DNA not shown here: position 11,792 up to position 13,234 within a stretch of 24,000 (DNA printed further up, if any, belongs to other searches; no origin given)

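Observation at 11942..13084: Sco1/SenC copper chaperone fused to an unassigned periplasmic domain, directly upstream of pmoC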

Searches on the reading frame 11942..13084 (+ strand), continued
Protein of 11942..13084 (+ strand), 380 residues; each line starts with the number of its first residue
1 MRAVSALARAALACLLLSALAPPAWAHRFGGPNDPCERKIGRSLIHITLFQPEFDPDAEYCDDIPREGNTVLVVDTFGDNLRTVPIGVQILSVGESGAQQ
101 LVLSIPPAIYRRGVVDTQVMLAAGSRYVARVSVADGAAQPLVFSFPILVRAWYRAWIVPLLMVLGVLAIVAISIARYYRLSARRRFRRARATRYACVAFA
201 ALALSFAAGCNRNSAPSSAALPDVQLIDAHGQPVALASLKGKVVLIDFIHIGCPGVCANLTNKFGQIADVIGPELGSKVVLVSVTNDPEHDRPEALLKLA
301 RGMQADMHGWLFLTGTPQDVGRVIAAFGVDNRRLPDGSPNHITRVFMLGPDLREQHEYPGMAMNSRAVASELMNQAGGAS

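Call 35: find_related_loci(query=A1, collection=genome_contigs, flank=6000)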
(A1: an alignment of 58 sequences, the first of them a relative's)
Query A1 (380 aa) in genome_contigs; peptide patterns used: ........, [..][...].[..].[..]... (x = any residue, [..] = any of these).
37 stretches matched a pattern; 23 encode a relative of the query (tblastn E <= 1e-3); 20 distinct loci.
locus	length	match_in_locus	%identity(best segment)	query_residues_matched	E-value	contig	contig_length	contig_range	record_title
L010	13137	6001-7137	88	1-380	0e+0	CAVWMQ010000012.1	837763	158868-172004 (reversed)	MAG: uncultured delta proteobacterium isolate MFD01248.bin.1.68 genome assembly, contig: contig_6181, whole genome shotg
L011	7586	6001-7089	69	20-379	9e-152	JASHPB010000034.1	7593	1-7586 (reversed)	MAG: Candidatus Binataceae bacterium isolate JOPF038 JOPF_NEAR_contig_108085, whole genome shotgun sequence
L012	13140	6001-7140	65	1-379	5e-149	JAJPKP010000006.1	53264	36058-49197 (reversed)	MAG: Proteobacteria bacterium isolate Centralia_MAG_89 k107_10772661, whole genome shotgun sequence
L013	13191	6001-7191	57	1-374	3e-146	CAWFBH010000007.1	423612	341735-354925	MAG: uncultured delta proteobacterium isolate MFD02248.bin.2.83 genome assembly, contig: contig_3584, whole genome shotg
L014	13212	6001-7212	57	1-380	2e-145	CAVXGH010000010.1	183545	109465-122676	MAG: uncultured delta proteobacterium isolate MFD05512.bin.1.184 genome assembly, contig: contig_53592, whole genome sho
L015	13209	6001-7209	55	1-380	7e-144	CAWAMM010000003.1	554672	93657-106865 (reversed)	MAG: uncultured delta proteobacterium isolate MFD01716.bin.1.24 genome assembly, contig: contig_31761, whole genome shot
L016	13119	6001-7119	56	24-374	2e-140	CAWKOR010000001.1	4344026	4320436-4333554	MAG: uncultured delta proteobacterium isolate MFD04944.bin.1.36 genome assembly, contig: contig_15114, whole genome shot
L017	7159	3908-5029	64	9-379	4e-140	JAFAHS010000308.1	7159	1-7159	MAG: Deltaproteobacteria bacterium isolate CP_BE_BS_27 BE_BS_k147_6258844, whole genome shotgun sequence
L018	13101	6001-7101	57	4-368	5e-138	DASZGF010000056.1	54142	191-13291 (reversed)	MAG TPA_asm: Candidatus Binataceae bacterium isolate SMAG_U6541 k141_3289795, whole genome shotgun sequence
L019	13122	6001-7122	55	2-377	1e-135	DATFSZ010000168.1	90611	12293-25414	MAG TPA_asm: Candidatus Binataceae bacterium isolate SMAG_U9397 k141_3534406, whole genome shotgun sequence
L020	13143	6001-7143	54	2-377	1e-128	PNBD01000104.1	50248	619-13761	MAG: Deltaproteobacteria bacterium isolate palsa_1115 73.20111000_P3M.98_contig_1021, whole genome shotgun sequence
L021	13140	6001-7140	63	1-379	2e-149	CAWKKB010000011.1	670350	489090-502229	MAG: uncultured delta proteobacterium isolate MFD00731.bin.2.133 genome assembly, contig: contig_704, whole genome shotg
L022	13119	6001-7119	59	24-374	5e-139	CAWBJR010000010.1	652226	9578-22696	MAG: uncultured delta proteobacterium isolate MFD05512.bin.2.16 genome assembly, contig: contig_29541, whole genome shot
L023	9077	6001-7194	56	4-374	1e-142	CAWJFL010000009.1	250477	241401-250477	MAG: uncultured Verrucomicrobiae bacterium isolate MFD09222.bin.2.60 genome assembly, contig: contig_67819, whole genome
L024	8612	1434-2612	58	12-377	6e-144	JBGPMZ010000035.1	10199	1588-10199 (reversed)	MAG: Candidatus Binataceae bacterium isolate OBJ_0618_7090110_226 k141_10121255_length_10199_cov_19.1665, whole genome s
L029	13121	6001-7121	49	24-372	8e-93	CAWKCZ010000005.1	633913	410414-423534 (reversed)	MAG: uncultured delta proteobacterium isolate MFD05502.bin.2.98 genome assembly, contig: contig_41386, whole genome shot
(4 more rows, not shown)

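Call 36: predict_structure(alignment_id=A1)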
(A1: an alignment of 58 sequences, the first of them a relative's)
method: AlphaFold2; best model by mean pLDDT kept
length: 380 residues; sequences in the alignment: 58
mean_pLDDT: 85.5   pTM: 0.70
mean pLDDT of the five models: 85.5, 84.7, 84.7, 84.5, 84.2
residues with pLDDT >= 90: 199; 70-90: 128; 50-70: 48; < 50: 5
segments of 3 or more residues with pLDDT < 50: 211-213
pLDDT, mean of each block of 10 residues (from residue 1): 78 75 57 82 91 79 90 90 93 94 94 89 94 87 94 67 85 82 58 70 70 63 96 96 96 83 92 93 96 93 86 97 94 89 94 94 90 78
secondary structure, 60 per line:
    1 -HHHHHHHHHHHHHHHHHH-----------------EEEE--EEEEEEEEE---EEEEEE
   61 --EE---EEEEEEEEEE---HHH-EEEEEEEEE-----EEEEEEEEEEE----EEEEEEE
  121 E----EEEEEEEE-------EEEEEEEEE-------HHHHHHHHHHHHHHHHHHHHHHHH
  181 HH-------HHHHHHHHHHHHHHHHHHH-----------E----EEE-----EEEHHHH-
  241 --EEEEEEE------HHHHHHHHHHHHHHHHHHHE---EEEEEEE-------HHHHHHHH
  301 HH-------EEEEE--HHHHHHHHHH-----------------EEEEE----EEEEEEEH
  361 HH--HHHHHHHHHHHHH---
elements in order: H2-19 E37-40 E43-51 E55-60 E68-77 E85-93 E99-109 E114-121 E126-133 E141-149 H157-182 H190-208 E225-227 E233-235 H236-239 E243-249 H256-274 E279-285 H293-302 E310-314 H317-326 E344-348 E353-359 H365-377

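Call 39: fold_search(model_id=the predicted structure, library=pdb)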
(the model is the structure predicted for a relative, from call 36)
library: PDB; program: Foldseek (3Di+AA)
matches with E <= 10: 1963; with E <= 0.001: 314
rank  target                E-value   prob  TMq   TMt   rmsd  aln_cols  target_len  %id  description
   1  4hde                  4.7e-13  1.00  0.39  0.85   3.0       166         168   23  The crystal structure of a SCO1/SenC family lipoprotein from Bacillus anthracis str. Ames (released 2012-10-24)
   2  6n5u_B                5.7e-12  1.00  0.37  0.84   2.7       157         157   21  Crystal structure of Arabidopsis thaliana ScoI with copper bound (released 2019-07-24)
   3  4txo_D                8.1e-12  1.00  0.37  0.85   2.6       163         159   25  Crystal structure of the mixed disulfide complex of thioredoxin-like TlpAs(C110S) and copper chaperone ScoIs(C74S) (released 2014-10-01)
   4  4wbj_B                9.6e-12  1.00  0.37  0.86   2.4       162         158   26  Crystal structure of Bradyrhizobium japonicum ScoI in the oxidized state (released 2015-09-23)
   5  1xzo_A                1.4e-11  1.00  0.38  0.79   3.6       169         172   25  Identification of a disulfide switch in BsSco, a member of the Sco family of cytochrome c oxidase assembly proteins (released 2005-03-01)
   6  1xzo_B                1.5e-11  1.00  0.38  0.80   3.0       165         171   25  Identification of a disulfide switch in BsSco, a member of the Sco family of cytochrome c oxidase assembly proteins (released 2005-03-01)
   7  6n5u_A                2.0e-11  1.00  0.37  0.81   2.9       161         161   20  Crystal structure of Arabidopsis thaliana ScoI with copper bound (released 2019-07-24)
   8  4wbj_A                2.6e-11  1.00  0.36  0.84   2.2       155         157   26  Crystal structure of Bradyrhizobium japonicum ScoI in the oxidized state (released 2015-09-23)
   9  3me7_B                2.6e-11  1.00  0.37  0.84   2.6       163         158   22  Crystal structure of putative electron transport protein aq_2194 from Aquifex aeolicus VF5 (released 2010-04-14)
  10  3me8_B                3.5e-11  1.00  0.36  0.84   2.8       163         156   23  Crystal structure of putative electron transfer protein aq_2194 from Aquifex aeolicus VF5 (released 2010-04-14)
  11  1wp0_B                4.7e-11  1.00  0.36  0.81   3.1       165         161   21  Human SCO1 (released 2005-01-18)
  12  3me7_A                6.0e-11  1.00  0.39  0.83   2.2       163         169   22  Crystal structure of putative electron transport protein aq_2194 from Aquifex aeolicus VF5 (released 2010-04-14)
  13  1wp0_A                1.1e-10  1.00  0.35  0.78   3.1       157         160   23  Human SCO1 (released 2005-01-18)
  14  4txo_H                1.3e-10  1.00  0.36  0.83   2.8       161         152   25  Crystal structure of the mixed disulfide complex of thioredoxin-like TlpAs(C110S) and copper chaperone ScoIs(C74S) (released 2014-10-01)
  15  2ggt_B                1.4e-10  1.00  0.35  0.78   2.8       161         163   23  Crystal structure of human SCO1 complexed with nickel. (released 2006-05-16)
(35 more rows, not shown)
